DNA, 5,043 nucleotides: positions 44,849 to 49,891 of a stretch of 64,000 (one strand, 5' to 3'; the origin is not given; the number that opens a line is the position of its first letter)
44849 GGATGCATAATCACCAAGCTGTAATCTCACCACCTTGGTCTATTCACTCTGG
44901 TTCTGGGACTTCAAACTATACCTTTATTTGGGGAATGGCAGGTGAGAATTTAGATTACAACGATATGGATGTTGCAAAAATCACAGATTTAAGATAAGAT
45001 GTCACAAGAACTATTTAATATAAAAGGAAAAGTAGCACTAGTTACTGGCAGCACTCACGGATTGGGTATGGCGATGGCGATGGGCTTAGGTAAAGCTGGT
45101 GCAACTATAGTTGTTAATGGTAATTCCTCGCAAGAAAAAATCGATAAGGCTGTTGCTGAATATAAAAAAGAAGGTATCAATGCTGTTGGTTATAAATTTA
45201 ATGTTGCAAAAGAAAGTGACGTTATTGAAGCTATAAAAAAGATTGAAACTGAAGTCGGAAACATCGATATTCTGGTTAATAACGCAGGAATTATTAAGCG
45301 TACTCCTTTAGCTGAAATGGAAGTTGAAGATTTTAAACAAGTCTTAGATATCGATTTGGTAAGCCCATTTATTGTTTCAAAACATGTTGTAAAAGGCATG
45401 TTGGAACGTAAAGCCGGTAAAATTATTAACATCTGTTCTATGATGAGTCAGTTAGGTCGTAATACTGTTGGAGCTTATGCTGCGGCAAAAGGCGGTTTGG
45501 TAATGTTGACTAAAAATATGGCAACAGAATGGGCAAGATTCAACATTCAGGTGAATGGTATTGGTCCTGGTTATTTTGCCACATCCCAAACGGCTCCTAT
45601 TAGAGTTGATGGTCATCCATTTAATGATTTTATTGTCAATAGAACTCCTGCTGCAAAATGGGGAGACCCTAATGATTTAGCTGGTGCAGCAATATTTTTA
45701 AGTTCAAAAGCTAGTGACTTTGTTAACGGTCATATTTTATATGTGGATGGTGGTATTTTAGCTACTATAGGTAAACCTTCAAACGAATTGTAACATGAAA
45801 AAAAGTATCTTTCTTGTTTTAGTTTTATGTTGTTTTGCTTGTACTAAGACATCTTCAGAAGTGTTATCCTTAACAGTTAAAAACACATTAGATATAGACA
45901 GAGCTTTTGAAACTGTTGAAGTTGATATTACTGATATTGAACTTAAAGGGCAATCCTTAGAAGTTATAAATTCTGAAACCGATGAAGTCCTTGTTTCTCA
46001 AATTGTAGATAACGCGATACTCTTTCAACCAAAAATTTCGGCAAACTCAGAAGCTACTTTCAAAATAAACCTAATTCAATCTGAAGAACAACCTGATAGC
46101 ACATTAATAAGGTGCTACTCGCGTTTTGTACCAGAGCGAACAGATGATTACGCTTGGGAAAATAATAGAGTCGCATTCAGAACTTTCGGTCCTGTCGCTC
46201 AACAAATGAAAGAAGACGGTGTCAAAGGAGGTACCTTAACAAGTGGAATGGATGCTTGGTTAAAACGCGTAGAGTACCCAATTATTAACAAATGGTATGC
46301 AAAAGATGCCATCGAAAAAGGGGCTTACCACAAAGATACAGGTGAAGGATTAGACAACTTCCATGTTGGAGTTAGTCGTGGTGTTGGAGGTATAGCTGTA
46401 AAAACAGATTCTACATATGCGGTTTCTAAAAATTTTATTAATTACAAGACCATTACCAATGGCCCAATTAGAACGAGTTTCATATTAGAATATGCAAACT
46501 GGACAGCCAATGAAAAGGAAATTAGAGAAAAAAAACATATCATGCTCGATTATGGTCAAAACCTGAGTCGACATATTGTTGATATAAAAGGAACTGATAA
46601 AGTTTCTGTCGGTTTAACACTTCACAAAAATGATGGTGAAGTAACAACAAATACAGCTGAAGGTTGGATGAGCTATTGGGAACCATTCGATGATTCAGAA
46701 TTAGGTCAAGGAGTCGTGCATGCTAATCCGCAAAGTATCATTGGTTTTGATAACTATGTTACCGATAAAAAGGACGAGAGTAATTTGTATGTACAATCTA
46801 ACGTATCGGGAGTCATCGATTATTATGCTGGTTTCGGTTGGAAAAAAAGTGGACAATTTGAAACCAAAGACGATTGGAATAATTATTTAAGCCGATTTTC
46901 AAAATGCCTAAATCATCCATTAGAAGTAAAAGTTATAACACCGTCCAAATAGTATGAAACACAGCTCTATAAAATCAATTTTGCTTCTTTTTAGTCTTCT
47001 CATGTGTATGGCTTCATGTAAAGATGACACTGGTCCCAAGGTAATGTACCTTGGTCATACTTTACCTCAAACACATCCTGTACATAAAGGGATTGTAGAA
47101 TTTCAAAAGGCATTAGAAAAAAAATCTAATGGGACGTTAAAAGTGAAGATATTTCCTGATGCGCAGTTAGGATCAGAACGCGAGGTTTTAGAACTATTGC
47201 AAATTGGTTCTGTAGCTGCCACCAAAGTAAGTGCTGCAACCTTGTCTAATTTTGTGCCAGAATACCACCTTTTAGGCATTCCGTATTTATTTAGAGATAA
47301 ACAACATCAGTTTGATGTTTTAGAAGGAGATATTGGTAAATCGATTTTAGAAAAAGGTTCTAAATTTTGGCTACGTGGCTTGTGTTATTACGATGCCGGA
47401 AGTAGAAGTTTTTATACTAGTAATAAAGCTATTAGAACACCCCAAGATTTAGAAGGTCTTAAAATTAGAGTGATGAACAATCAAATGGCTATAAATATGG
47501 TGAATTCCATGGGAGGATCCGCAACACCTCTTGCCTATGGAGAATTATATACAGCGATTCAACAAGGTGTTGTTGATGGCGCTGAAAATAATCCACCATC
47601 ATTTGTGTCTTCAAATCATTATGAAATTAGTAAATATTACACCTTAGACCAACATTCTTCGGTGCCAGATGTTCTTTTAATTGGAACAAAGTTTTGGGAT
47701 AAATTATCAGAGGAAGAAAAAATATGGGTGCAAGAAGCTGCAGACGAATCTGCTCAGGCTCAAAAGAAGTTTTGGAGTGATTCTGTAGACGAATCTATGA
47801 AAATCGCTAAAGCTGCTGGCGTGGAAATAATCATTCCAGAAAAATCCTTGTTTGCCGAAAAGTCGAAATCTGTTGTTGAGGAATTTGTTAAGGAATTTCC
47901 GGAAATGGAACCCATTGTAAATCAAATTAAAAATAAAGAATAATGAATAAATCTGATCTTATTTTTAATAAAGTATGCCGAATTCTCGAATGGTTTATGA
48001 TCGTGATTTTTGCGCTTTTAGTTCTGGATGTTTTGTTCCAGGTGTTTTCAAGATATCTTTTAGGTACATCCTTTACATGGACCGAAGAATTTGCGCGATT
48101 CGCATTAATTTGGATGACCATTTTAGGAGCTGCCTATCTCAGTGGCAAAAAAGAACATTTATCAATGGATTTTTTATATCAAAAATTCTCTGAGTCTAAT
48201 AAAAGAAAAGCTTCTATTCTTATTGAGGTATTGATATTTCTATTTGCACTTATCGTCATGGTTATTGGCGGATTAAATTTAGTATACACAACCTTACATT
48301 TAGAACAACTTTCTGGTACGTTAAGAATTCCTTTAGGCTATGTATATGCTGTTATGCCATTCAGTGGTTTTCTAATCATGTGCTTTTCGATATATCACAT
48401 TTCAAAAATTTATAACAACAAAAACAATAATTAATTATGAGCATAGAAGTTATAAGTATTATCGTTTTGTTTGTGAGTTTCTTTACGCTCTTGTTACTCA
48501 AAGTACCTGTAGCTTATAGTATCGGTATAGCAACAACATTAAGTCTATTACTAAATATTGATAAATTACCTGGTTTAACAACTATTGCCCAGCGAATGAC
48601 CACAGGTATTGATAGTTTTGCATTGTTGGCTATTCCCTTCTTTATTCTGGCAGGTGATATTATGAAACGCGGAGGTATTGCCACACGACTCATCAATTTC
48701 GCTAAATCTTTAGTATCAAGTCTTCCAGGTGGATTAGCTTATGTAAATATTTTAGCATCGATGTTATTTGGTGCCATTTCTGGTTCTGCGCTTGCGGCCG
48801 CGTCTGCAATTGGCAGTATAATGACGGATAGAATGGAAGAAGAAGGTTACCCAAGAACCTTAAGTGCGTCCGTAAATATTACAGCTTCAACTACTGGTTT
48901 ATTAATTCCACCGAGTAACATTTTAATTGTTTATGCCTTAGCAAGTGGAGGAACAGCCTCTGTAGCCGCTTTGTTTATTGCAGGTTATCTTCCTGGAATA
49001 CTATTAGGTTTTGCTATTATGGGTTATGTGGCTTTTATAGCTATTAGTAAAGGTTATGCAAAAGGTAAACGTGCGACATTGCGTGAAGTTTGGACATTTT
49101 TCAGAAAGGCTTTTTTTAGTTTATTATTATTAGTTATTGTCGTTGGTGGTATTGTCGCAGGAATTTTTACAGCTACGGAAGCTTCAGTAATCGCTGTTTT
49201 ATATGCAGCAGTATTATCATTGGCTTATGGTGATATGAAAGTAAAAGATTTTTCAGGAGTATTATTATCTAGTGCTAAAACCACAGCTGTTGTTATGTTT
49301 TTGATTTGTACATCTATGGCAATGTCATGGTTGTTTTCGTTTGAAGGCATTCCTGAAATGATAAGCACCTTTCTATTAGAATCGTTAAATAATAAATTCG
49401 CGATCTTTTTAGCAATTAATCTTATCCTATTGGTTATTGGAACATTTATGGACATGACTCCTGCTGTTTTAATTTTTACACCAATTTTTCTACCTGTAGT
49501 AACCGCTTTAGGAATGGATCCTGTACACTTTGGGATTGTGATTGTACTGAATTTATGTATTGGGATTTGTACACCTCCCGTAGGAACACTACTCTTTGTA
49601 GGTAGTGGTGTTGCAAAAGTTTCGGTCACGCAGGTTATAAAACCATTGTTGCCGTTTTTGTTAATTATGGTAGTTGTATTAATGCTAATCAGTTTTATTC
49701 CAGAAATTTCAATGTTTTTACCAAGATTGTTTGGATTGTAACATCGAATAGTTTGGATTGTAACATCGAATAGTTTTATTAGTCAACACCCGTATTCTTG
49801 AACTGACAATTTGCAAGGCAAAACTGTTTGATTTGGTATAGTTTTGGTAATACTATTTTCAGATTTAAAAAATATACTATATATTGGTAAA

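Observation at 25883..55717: Candidate beta-glucuronan (polyglucuronate) utilisation locus with a complete two-branch catabolic route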

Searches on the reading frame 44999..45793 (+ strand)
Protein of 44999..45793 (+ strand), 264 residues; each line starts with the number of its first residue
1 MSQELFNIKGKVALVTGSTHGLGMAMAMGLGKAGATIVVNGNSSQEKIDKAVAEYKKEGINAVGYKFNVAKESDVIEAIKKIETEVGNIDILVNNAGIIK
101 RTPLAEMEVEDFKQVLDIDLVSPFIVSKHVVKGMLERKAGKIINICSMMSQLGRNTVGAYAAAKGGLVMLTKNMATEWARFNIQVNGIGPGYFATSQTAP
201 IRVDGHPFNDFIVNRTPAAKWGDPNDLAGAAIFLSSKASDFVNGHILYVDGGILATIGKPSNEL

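Call 4: search_protein_families(library=pfam, proteins=[window:44999-45793:+])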
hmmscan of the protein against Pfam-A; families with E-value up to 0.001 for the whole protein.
window:44999-45793:+ (264 aa): 4 families
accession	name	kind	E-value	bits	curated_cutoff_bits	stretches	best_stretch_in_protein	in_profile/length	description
PF13561.12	adh_short_C2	-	5.2e-54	183.8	27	1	19-253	5-235/236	Enoyl-(Acyl carrier protein) reductase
PF00106.31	adh_short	-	1.1e-53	182.1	26.6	1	11-202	1-191/195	short chain dehydrogenase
PF08659.16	KR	-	4.1e-14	53.3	22.6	1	13-164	3-153/180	KR domain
PF23441.1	SDR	-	1.1e-09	38.5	27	1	12-195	9-196/258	SDR-like rossmann domain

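Call 29: search_protein_families(library=ncbifam, proteins=[window:44999-45793:+], max_evalue=0.00001)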
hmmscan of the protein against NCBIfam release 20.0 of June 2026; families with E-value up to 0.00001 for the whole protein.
window:44999-45793:+ (264 aa): 229 families (the best 25 are shown)
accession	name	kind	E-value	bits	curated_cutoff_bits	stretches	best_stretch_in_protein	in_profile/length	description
NF005488.0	PRK07097.1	equivalog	5.3e-135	448.6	369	1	2-261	2-265/266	gluconate 5-dehydrogenase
NF005983.0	PRK08085.1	equivalog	3.7e-95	318.4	408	1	3-256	2-253/254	gluconate 5-dehydrogenase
NF005711.0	PRK07523.1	subfamily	2e-82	276.6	413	1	1-256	1-254/255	SDR family oxidoreductase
NF005390.0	PRK06935.1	equivalog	2e-78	263.3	369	1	2-255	7-257/258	2-dehydro-3-deoxy-D-gluconate 5-dehydrogenase KduD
NF004778.0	PRK06124.1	equivalog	7.9e-74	248.3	303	1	3-255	4-254/256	SDR family oxidoreductase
TIGR01832.1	kduD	equivalog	2e-71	240.4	338.85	1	6-255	1-247/248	2-dehydro-3-deoxy-D-gluconate 5-dehydrogenase KduD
NF006070.0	PRK08213.1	subfamily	8.4e-67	225.4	279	1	3-255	5-258/259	gluconate 5-dehydrogenase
NF006528.0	PRK08993.1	subfamily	7.1e-62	209.1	430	1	4-255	4-252/253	2-dehydro-3-deoxy-D-gluconate 5-dehydrogenase KduD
TIGR01830.1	3oxo_ACP_reduc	equivalog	8.6e-62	208.9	297.75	1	13-253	1-238/239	3-oxoacyl-[acyl-carrier-protein] reductase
NF004198.0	PRK05653.1-3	equivalog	2.3e-57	194.3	296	1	8-253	5-246/248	3-oxoacyl-ACP reductase FabG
NF005559.1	PRK07231.1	subfamily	6.3e-57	192.9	215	1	8-254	2-248/249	glucose 1-dehydrogenase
NF009093.0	PRK12429.1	subfamily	1.5e-55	188.3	258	1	7-255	2-258/259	3-hydroxybutyrate dehydrogenase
NF004199.0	PRK05653.1-4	equivalog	5.3e-55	186.7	301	1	7-254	2-246/247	3-oxoacyl-ACP reductase FabG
NF009466.0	PRK12826.1-2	subfamily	7.4e-55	186.1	222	1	11-253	4-244/248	3-oxoacyl-ACP reductase FabG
NF006493.1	PRK08936.1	subfamily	4.2e-53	180.3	420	1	7-253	4-250/261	glucose-1-dehydrogenase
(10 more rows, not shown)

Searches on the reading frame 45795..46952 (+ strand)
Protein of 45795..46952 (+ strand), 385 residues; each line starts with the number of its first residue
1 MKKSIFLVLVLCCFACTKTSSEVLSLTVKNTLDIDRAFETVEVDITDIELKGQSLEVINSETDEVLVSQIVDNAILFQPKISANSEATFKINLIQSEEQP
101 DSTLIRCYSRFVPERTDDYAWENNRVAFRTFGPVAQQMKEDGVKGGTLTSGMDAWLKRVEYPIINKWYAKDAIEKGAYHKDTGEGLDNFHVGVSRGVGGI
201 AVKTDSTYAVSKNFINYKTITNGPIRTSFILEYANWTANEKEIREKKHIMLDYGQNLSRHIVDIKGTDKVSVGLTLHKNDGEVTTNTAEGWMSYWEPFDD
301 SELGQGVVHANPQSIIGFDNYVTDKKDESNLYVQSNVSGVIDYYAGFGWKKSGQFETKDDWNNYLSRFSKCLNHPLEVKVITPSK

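Call 4: search_protein_families(library=pfam, proteins=[window:45795-46952:+])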
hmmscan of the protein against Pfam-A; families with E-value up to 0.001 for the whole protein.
window:45795-46952:+ (385 aa): 1 family
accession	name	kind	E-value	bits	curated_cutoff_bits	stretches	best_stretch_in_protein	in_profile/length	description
PF16153.10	DUF4861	-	5.9e-78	262.9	22.3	1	28-378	1-380/380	Domain of unknown function (DUF4861)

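Call 29: search_protein_families(library=ncbifam, proteins=[window:45795-46952:+], max_evalue=0.00001)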
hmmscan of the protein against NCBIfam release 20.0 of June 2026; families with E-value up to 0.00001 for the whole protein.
window:45795-46952:+ (385 aa): 1 family
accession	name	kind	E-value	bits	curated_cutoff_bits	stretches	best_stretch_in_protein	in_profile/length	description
NF058564.1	BT_3233_fam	equivalog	1.9e-114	382.4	320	1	28-378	1-354/354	BT3233 family polysaccharide utilization protein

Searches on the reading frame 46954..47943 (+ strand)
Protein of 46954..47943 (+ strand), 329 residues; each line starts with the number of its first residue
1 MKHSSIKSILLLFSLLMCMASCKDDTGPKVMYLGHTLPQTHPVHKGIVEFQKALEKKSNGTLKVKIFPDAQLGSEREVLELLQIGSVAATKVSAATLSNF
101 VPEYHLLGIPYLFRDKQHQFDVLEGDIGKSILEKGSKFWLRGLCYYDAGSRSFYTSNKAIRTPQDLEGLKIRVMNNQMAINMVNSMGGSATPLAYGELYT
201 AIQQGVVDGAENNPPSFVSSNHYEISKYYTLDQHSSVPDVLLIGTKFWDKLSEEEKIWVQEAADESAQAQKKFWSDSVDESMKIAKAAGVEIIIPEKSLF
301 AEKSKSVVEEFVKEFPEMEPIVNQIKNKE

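Call 4: search_protein_families(library=pfam, proteins=[window:46954-47943:+])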
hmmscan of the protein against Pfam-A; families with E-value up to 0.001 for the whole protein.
window:46954-47943:+ (329 aa): 1 family
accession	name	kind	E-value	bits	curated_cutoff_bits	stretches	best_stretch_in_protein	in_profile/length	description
PF03480.18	DctP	-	8.9e-77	258.7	23.4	1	33-312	1-283/286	Bacterial extracellular solute-binding protein, family 7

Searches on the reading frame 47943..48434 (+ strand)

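Call 4: search_protein_families(library=pfam, proteins=[window:47943-48434:+])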
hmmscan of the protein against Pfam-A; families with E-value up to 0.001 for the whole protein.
window:47943-48434:+ (163 aa): 1 family
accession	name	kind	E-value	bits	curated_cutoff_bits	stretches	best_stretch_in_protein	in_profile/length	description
PF04290.18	DctQ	-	3.1e-31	108.4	28.3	1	27-154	2-127/132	Tripartite ATP-independent periplasmic transporters, DctQ component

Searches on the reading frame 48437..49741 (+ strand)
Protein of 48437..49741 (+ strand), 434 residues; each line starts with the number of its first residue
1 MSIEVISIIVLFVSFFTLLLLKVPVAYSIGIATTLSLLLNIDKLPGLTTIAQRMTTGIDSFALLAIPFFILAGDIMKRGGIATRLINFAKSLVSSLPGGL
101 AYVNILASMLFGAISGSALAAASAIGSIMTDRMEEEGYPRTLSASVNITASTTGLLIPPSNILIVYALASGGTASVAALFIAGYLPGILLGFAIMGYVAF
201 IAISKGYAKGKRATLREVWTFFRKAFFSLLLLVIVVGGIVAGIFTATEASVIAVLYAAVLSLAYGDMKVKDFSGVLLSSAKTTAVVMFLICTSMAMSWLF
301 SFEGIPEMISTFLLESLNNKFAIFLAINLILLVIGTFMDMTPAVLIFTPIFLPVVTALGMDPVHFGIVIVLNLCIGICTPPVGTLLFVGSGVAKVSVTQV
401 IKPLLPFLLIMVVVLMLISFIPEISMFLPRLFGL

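Call 4: search_protein_families(library=pfam, proteins=[window:48437-49741:+])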
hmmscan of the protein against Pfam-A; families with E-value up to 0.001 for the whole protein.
window:48437-49741:+ (434 aa): 2 families
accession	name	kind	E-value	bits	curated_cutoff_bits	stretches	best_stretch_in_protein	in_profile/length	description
PF06808.19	DctM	-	7.5e-119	397.7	23.8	1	12-424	1-413/413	Tripartite ATP-independent periplasmic transporter, DctM component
PF03600.22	CitMHS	-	0.00042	20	31.9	0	251-421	12-175/336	Citrate transporter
